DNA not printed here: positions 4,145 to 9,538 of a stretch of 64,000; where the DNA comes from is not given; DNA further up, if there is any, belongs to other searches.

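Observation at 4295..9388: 1697-aa orphan protein with a DnaQ-like DEDDh exonuclease head and ~1350 aa of unrecognisable sequence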

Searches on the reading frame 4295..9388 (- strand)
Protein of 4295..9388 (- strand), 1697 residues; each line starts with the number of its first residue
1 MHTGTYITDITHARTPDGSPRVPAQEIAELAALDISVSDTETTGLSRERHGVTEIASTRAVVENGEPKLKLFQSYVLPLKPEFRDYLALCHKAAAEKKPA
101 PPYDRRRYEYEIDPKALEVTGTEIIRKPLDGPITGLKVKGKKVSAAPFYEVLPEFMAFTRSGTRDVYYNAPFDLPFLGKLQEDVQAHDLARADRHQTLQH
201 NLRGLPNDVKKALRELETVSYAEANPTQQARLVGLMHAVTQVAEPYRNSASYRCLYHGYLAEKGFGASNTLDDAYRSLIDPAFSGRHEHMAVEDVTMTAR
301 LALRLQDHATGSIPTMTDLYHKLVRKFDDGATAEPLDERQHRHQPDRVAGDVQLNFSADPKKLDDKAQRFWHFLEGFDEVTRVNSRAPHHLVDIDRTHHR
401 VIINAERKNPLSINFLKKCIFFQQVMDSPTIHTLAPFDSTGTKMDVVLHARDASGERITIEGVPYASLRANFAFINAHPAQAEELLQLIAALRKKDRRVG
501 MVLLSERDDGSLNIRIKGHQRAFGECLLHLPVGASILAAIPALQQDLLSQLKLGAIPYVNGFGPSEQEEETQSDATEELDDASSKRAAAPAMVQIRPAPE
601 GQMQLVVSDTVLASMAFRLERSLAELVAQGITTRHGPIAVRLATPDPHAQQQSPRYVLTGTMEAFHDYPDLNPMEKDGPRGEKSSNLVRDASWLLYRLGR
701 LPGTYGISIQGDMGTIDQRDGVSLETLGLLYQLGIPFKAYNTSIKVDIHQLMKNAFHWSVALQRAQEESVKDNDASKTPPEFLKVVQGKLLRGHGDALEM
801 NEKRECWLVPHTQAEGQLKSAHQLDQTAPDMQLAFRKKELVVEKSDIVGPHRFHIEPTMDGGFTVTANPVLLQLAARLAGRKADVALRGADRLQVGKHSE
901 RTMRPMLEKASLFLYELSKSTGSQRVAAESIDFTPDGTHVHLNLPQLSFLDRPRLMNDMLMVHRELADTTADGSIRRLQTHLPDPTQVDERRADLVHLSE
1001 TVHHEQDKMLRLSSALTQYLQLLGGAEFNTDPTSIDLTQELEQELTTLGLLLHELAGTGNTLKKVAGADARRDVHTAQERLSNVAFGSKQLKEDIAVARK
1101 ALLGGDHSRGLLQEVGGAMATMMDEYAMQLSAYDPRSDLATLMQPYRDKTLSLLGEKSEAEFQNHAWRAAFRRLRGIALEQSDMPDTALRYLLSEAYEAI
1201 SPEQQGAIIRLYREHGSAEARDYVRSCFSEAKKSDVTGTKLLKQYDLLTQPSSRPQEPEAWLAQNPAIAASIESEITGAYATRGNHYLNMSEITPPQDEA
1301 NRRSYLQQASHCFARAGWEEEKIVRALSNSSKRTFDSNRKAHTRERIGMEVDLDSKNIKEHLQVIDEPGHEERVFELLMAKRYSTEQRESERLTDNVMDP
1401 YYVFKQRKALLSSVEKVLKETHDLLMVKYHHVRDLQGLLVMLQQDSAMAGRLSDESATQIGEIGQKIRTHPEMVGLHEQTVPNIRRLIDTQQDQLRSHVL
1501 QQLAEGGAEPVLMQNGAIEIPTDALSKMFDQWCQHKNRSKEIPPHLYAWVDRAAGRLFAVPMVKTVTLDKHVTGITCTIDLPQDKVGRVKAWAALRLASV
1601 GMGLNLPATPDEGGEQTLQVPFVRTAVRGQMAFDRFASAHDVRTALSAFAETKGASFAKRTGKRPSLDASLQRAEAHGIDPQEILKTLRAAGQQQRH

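Call 4: search_protein_families(library=pfam, proteins=[window:4295-9388:-], max_evalue=1)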
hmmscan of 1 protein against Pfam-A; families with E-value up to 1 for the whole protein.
window:4295-9388:- (1697 aa): 1 family
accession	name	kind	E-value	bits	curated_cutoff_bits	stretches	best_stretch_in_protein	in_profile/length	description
PF00929.31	RNase_T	-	4.3e-05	24.6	24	1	37-94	2-60/164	Exonuclease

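Call 5: search_protein_families(library=ncbifam, proteins=[window:4295-9388:-], max_evalue=1)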
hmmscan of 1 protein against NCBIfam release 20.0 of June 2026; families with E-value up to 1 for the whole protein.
window:4295-9388:- (1697 aa): 4 families
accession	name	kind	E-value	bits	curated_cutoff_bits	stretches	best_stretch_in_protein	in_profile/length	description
NF005907.0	PRK07883.1-5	equivalog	8.7e-05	21.1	454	1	142-180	88-126/584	DEDD exonuclease domain-containing protein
NF005836.0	PRK07740.1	equivalog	0.00029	20.3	261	0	269-325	189-243/244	hypothetical protein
NF005289.0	PRK06807.1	equivalog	0.0083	15.4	335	1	138-177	64-103/313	3'-5' exonuclease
NF005905.0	PRK07883.1-3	equivalog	0.016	13.8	508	1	140-178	82-120/581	DEDD exonuclease domain-containing protein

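Call 6: search_solved_structures(query=window:4295-9388:-, max_evalue=1, show_alignments=2)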
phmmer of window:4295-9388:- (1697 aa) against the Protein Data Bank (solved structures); distinct sequences matched with E-value up to 1: 1.
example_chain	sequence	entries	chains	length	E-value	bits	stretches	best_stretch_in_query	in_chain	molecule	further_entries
3npd_A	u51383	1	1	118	0.78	10.3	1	839-932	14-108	putative secreted protein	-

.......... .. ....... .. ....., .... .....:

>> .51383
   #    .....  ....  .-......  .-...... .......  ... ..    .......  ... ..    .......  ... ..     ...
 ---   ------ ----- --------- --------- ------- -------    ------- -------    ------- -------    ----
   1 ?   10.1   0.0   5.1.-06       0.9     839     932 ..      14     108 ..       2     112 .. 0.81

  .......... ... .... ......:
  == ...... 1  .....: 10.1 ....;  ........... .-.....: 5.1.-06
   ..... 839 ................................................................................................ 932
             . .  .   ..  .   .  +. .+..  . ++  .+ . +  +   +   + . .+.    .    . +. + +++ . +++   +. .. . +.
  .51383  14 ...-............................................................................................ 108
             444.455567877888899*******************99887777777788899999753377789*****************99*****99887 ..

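Call 10: find_homologous_proteins(query=window:4295-9388:-, max_evalue=0.001)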
Query window:4295-9388:- (1697 aa): 30 proteins with E <= 0.001 among 8000 candidates.
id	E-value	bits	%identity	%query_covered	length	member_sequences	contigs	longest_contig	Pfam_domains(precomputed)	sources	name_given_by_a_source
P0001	0.0e+0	3837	100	100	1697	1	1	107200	-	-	-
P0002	0.0e+0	2544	67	100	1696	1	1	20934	-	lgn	-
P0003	0.0e+0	1606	47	99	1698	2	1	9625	-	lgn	-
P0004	0.0e+0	1541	45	100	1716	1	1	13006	-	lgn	-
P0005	0.0e+0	1454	44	99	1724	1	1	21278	-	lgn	-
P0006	0.0e+0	1376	44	96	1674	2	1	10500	-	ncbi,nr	ncbi:MAG: hypothetical protein C0436_04455, partial [Alphaproteobacteria bacterium]|nr:hypothetical 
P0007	0.0e+0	1366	44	98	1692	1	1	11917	-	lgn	-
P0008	0.0e+0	1337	42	99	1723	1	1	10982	-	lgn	-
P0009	0.0e+0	1245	41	96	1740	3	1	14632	-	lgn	-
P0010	0.0e+0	1213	40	99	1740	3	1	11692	-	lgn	-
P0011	0.0e+0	1205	39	99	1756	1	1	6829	-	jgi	jgi:hypothetical protein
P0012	0.0e+0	1204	40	98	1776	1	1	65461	-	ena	-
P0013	0.0e+0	1138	39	100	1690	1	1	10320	-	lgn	-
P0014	0.0e+0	1105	38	99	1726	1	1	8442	-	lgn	-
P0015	0.0e+0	1029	38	96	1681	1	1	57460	-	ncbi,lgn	-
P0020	1.2e-226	774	38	41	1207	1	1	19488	PF00929.32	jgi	jgi:DNA polymerase III epsilon subunit-like protein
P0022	1.4e-223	764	38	68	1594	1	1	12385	PF00929.32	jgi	-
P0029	1.0e-114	403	30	64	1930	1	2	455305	-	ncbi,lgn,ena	-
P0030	2.5e-92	329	26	88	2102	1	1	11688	PF00929.32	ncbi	-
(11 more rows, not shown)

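Call 11: search_protein_families(library=padloc, proteins=[window:4295-9388:-], max_evalue=0.1)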
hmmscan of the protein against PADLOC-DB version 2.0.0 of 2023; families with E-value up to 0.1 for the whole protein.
window:4295-9388:- (1697 aa): 1 family
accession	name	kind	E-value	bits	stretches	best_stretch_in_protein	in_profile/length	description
PDLC01247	DEDDh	-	4e-10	38.5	2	141-301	51-137/139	"CAS-I,CAS-II,CAS-III,CAS-IV,CAS-V,CAS-VI; associated"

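Call 14: find_encoding_contigs(protein=P0029, flank=10000, max_places=2)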
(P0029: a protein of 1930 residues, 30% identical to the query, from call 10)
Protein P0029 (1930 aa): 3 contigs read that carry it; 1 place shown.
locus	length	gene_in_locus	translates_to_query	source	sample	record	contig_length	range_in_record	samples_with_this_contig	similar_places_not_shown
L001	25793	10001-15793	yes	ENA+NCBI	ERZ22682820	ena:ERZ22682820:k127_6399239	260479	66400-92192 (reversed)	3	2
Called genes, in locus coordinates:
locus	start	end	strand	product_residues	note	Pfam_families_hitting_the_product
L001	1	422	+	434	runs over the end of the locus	-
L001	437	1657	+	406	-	PF00155:Aminotran_1_2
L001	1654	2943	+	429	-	PF03447:NAD_binding_3, PF00742:Homoserine_dh, PF01842:ACT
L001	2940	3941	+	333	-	PF03320:FBPase_glpX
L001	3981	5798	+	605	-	PF01368:DHH, PF02272:DHHA1, PF17768:RecJ_OB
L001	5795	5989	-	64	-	PF01361:Tautomerase, PF14552:Tautomerase_2 (weak)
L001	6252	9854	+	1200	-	PF05860:TPS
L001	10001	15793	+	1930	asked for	-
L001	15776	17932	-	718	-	-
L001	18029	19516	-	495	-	-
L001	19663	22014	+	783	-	PF01368:DHH, PF02272:DHHA1, PF17768:RecJ_OB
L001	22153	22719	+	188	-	PF07811:TadE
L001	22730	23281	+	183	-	PF16964:TadF (weak), PF07811:TadE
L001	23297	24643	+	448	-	PF13400:Tad (weak), PF00092:VWA (faint)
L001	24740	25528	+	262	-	PF13429:TPR_15 (faint), PF12895:ANAPC3 (faint), PF24575:TPR_Slam (faint), PF00515:TPR_1 (faint), PF07719:TPR_2 (faint), PF13176:TPR_7 (faint), PF14559:TPR_19 (weak), PF13432:TPR_16 (weak), +6 more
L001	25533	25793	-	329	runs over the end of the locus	PF00482:T2SSF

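Call 15: find_encoding_contigs(protein=P0015, flank=10000, max_places=2)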
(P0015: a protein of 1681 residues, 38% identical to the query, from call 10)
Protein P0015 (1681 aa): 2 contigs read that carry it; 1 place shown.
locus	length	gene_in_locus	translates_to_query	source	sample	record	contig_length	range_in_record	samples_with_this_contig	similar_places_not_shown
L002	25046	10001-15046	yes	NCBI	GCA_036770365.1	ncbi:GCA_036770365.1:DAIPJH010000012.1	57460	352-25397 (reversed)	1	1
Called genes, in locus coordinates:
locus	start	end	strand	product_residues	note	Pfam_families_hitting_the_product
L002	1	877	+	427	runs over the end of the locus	PF12704:MacB_PCD, PF02687:FtsX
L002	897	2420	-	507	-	-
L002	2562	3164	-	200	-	PF00156:Pribosyltran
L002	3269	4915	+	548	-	-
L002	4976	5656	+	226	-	PF00775:Dioxygenase_C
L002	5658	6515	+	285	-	PF00581:Rhodanese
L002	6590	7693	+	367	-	-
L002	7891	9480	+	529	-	PF21760:SecD_1st, PF22599:SecDF_P1_head, PF02355:SecD_SecF_C, PF03176:MMPL (weak)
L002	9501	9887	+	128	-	PF04430:DUF498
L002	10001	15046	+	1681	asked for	-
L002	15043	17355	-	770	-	-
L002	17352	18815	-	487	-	-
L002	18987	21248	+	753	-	PF01368:DHH, PF02272:DHHA1, PF17768:RecJ_OB (weak)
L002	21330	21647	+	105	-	PF26745:SPM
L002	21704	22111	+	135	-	-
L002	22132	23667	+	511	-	PF00413:Peptidase_M10 (weak), PF00353:HemolysinCabind (faint), PF08548:Peptidase_M10_C (faint)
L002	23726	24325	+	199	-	-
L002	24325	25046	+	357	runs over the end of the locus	?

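Call 16: find_encoding_contigs(protein=P0012, flank=10000, max_places=2)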
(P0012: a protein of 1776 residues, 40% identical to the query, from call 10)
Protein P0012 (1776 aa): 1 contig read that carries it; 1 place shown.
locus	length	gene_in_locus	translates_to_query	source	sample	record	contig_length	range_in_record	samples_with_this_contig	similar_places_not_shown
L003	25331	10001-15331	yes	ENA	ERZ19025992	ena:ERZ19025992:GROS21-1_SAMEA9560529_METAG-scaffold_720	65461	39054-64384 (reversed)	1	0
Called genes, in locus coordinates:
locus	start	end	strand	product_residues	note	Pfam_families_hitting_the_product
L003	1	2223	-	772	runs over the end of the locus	PF02706:Wzz, PF09140:MipZ (faint), PF10609:ParA (faint), PF13807:GNVR, PF01656:CbiA (weak), PF13614:AAA_31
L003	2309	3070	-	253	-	-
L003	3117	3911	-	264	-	PF00149:Metallophos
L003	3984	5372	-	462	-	-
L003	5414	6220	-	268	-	PF00440:TetR_N, PF14246:TetR_C_7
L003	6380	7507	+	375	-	PF02321:OEP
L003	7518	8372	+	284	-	PF00364:Biotin_lipoyl (faint), PF25917:BSH_RND, PF25919:BSH_CusB, PF25973:BSH_CzcB (weak), PF25954:Beta-barrel_RND_2 (weak), PF25963:Beta-barrel_AAEA (weak)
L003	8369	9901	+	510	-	PF00083:Sugar_tr, PF07690:MFS_1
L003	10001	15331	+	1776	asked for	-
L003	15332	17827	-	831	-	-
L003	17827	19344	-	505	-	-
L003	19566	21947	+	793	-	PF01368:DHH, PF02272:DHHA1 (weak), PF17768:RecJ_OB (weak)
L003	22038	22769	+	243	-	PF00027:cNMP_binding, PF13545:HTH_Crp_2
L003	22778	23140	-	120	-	-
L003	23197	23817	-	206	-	PF13505:OMP_b-brl, PF03922:OmpW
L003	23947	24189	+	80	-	PF04325:DUF465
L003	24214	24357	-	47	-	PF03597:FixS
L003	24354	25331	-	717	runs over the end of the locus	PF00403:HMA (weak), PF00122:E1-E2_ATPase, PF00702:Hydrolase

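Call 19: find_related_loci(query=A1, collection=genome_contigs, flank=10000)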
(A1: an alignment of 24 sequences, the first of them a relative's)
Query A1 (1697 aa) in genome_contigs; peptide patterns used: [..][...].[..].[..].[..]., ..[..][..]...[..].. (x = any residue, [..] = any of these).
34 stretches matched a pattern; 9 encode a relative of the query (tblastn E <= 1e-3); 9 distinct loci.
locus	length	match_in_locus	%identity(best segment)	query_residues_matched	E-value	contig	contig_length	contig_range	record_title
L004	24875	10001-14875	38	7-1630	0e+0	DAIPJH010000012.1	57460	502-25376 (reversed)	MAG TPA_asm: Rickettsiales bacterium isolate CTOTU9729 NODE_18_length_57460_cov_12.950405, whole genome shotgun sequence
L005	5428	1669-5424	42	5-1251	0e+0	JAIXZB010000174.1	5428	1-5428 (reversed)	MAG: Rickettsiales bacterium isolate D8_MAG_00035 pond_D8_MAG_00035_000000000035, whole genome shotgun sequence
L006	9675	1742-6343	37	7-1481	0e+0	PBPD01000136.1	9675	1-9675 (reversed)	MAG: Rickettsiales bacterium isolate RS372 TaraRedSea_contig_184537, whole genome shotgun sequence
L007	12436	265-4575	30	6-1468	2e-140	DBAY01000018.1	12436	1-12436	MAG TPA_asm: Alphaproteobacteria bacterium UBA998 UBA998_contig_3675, whole genome shotgun sequence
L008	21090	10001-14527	29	7-1541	7e-143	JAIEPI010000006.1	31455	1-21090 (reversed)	MAG: Rickettsiales bacterium isolate co.spades.DASTOOL.2.5kb_001 c_000000440638, whole genome shotgun sequence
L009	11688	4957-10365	26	1-1527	6e-115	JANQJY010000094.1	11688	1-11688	MAG: Rickettsiales bacterium isolate PL25a_bin.132 k99_1208992, whole genome shotgun sequence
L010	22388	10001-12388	31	4-768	3e-79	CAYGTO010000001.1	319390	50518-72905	MAG TPA_asm: uncultured Azospirillaceae bacterium isolate ERP117304_co2_77 genome assembly, contig: NODE_33_length_31939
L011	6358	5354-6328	46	22-341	1e-78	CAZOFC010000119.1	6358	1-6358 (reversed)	MAG TPA_asm: uncultured Azospirillum sp. isolate SRP287051_co1_187 genome assembly, contig: NODE_14808_length_6358_cov_6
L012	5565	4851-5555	39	7-260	5e-42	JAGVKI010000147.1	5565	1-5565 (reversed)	MAG: Alphaproteobacteria bacterium isolate SW_32 c_000000137763, whole genome shotgun sequence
